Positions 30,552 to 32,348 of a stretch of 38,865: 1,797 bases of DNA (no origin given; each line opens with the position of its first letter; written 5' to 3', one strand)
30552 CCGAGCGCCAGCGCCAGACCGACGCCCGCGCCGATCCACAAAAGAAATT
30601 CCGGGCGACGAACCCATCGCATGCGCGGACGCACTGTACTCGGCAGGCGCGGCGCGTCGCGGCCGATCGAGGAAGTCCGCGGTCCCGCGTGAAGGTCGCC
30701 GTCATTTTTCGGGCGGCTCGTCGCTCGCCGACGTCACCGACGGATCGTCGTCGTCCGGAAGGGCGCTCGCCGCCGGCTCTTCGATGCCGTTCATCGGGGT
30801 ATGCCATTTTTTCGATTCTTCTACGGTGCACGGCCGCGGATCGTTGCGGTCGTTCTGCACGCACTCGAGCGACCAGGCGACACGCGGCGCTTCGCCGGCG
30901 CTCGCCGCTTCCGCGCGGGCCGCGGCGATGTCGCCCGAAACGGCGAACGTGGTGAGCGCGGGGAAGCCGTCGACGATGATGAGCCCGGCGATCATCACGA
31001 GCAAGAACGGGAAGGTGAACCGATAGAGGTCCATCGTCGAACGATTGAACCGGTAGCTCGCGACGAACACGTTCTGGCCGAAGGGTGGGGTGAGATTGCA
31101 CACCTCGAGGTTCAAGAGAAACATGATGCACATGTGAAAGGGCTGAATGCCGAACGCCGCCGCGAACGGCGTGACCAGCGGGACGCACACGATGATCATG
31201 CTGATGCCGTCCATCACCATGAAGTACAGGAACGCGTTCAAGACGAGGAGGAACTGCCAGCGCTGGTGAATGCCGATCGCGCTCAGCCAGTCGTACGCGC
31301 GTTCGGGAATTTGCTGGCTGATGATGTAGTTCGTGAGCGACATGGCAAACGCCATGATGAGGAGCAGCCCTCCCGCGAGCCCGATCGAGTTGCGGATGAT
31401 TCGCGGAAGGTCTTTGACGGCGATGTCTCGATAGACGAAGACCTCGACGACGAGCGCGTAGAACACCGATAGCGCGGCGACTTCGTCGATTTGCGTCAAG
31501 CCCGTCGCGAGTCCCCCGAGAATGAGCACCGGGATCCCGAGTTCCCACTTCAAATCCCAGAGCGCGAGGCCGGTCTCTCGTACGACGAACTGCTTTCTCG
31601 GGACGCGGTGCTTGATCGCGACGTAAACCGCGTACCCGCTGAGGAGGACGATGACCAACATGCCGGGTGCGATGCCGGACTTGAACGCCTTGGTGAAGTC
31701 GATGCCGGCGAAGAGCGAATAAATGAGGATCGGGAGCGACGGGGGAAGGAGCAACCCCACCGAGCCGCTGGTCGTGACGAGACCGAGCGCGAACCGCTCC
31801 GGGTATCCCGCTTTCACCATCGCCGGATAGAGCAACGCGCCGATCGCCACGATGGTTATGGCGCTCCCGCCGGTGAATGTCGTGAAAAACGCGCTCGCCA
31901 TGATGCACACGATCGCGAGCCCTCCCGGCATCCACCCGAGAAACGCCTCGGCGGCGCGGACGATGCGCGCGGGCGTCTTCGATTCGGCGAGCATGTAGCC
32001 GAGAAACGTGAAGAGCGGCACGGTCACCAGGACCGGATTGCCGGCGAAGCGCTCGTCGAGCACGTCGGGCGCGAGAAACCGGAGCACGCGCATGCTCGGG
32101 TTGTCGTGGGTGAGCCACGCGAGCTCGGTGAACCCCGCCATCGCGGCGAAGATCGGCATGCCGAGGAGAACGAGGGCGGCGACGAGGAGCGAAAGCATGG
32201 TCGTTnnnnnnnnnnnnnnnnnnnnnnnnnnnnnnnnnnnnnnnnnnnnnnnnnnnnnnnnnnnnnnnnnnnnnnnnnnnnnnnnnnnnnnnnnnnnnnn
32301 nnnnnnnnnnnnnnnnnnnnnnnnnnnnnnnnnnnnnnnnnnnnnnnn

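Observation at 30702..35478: TRAP transporter whose only binding protein is tethered to a kinase (possible trigger transporter)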

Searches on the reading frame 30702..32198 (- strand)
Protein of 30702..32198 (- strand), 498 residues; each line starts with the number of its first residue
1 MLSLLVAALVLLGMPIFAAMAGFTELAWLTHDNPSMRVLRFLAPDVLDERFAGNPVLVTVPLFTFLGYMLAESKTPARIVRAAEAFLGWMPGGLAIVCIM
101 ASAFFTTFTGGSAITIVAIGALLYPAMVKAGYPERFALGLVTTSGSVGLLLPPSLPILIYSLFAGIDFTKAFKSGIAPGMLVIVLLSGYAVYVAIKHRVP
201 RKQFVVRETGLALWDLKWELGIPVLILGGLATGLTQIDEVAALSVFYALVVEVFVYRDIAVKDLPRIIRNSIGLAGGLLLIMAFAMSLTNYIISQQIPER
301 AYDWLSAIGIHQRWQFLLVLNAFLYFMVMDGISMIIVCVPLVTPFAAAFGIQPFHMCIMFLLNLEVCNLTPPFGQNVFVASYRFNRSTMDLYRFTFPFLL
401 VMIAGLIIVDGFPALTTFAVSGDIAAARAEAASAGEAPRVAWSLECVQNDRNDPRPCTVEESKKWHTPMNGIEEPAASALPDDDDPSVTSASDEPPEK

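Call 3: search_protein_families(library=pfam, proteins=[window:30702-32198:-], max_evalue=0.01)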
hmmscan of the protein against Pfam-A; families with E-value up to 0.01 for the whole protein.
window:30702-32198:- (498 aa): 1 family
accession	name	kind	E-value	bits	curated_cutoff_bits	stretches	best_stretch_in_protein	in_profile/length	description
PF06808.19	DctM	-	9.2e-73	245.9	23.8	1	5-414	3-412/413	Tripartite ATP-independent periplasmic transporter, DctM component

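Call 4: search_protein_families(library=ncbifam, proteins=[window:30702-32198:-], max_evalue=0.01)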
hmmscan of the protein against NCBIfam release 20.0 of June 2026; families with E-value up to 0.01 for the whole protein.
window:30702-32198:- (498 aa): 3 families
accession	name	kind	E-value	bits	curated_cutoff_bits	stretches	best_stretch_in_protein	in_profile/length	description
TIGR00786.1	dctM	subfamily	1.2e-86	291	268.45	1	13-418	1-403/405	TRAP transporter large permease subunit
NF011634.1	PRK15060.1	equivalog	1.7e-40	139.4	800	1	55-415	54-416/425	2,3-diketo-L-gulonate TRAP transporter large permease YiaN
TIGR02123.1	TRAP_fused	subfamily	6.4e-10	38.3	320.65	1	59-381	170-500/615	TRAP transporter fused permease subunit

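Call 77: search_solved_structures(query=window:30702-32198:-, max_evalue=0.00001)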
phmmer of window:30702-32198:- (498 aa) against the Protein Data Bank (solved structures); distinct sequences matched with E-value up to 0.00001: 5.
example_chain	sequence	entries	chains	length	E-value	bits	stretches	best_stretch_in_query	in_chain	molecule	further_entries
9pym_A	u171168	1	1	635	1.7e-48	169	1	54-418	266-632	Isethionate TRAP transporter permease protein DctMQ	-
7qe5_A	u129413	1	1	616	4.5e-36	128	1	55-419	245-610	Sialic acid TRAP transporter permease protein SiaT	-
8thi_A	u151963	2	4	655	5.4e-36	127.7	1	55-419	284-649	Sialic acid TRAP transporter permease protein SiaT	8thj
7qha_B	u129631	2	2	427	6.6e-35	124.2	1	9-419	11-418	Putative TRAP-type C4-dicarboxylate transport system, large permease component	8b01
8y4w_A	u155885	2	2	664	9.8e-33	117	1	55-418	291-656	N-acetylneuraminate transporter small subunit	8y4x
